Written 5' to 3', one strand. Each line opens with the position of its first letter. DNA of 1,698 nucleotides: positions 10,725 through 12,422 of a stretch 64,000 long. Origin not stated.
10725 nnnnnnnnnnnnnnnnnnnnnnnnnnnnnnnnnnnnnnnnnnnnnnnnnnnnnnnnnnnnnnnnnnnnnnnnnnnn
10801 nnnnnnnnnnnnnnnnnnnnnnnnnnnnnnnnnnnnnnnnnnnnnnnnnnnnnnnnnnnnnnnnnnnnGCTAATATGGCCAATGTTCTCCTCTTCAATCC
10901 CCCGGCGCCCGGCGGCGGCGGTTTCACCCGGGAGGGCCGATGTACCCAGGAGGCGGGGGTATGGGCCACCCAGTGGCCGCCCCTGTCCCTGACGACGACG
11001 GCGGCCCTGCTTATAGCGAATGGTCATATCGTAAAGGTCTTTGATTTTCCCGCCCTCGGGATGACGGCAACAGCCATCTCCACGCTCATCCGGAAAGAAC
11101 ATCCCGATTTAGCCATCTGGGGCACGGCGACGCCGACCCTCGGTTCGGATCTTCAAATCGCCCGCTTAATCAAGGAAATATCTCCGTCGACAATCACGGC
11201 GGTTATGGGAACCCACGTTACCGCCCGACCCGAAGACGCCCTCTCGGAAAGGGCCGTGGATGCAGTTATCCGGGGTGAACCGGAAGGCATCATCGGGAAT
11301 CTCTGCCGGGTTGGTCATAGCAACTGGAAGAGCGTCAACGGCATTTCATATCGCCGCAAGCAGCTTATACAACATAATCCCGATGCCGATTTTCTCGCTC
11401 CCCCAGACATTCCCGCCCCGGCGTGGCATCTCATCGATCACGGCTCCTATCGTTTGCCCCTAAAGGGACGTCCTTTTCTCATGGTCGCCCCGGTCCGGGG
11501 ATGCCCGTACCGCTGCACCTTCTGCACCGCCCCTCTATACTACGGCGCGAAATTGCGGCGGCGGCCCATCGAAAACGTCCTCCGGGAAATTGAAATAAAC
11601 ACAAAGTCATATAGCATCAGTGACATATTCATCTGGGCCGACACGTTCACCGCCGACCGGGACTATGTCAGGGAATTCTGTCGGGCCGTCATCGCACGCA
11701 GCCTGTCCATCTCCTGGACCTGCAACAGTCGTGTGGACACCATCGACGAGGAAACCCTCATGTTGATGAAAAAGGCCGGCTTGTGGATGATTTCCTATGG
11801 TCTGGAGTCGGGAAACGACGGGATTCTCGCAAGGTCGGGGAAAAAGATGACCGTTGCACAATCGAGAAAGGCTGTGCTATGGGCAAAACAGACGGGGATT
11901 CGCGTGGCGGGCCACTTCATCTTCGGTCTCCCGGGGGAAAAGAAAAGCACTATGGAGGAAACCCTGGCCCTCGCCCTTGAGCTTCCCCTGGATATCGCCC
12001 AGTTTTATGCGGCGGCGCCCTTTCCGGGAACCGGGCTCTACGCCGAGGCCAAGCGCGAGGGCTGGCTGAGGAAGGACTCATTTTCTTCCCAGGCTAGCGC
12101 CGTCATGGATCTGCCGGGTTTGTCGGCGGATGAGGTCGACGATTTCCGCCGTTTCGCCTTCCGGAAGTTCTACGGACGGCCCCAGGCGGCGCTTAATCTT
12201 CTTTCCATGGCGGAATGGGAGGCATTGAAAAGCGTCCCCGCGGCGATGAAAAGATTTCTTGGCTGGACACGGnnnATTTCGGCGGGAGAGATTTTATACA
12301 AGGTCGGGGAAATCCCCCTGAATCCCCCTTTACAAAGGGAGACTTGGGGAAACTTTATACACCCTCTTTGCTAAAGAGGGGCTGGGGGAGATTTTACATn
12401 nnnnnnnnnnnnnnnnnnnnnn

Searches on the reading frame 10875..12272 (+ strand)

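Call 37: search_protein_families(library=pfam, proteins=[window:10875-12272:+], max_evalue=0.001)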
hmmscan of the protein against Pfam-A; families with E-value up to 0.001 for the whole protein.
window:10875-12272:+ (466 aa): 2 families
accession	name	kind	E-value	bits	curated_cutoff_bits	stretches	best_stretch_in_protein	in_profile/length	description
PF04055.27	Radical_SAM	-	9.4e-26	91.4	29.5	1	206-366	3-165/166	Radical SAM superfamily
PF02310.24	B12-binding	-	2.1e-10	40.9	32.1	1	31-139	9-116/121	B12 binding domain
